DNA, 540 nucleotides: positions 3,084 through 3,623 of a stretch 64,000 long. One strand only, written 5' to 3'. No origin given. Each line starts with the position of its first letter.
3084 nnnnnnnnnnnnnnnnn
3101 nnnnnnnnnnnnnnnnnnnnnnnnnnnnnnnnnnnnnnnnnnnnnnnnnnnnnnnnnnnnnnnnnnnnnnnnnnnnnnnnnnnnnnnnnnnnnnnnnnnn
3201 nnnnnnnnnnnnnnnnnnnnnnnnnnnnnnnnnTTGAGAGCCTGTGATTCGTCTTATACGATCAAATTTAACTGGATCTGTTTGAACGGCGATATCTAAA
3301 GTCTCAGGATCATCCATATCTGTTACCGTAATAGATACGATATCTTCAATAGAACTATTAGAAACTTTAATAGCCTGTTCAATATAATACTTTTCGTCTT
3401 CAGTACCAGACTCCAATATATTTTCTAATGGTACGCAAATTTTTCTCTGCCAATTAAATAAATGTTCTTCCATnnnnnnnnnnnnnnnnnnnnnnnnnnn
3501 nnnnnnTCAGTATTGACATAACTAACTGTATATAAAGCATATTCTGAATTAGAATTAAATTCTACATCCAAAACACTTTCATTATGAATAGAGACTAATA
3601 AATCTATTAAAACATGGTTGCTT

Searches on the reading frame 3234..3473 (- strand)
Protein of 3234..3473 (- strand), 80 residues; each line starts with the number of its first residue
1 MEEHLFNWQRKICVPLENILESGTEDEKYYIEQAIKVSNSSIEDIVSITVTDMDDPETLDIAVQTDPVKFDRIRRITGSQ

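Call 97: search_protein_representatives(protein=window:3234-3473:-)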
Query: 80 residues. Proteins with E-value up to 0.001 (for the whole library): 7; up to 1e-10: 3; up to 1e-30: 1. The best 7 are listed.
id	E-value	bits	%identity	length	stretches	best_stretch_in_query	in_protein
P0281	1.6e-44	164.8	98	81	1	1-80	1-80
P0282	1.7e-20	88.6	31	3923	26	38-73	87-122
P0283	2.7e-12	62.5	91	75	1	1-34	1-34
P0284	1.2e-06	44.7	39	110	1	2-78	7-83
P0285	4.8e-06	42.7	42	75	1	12-78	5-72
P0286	3.1e-05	40.1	20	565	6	28-61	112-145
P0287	1.2e-04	38.3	27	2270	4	5-68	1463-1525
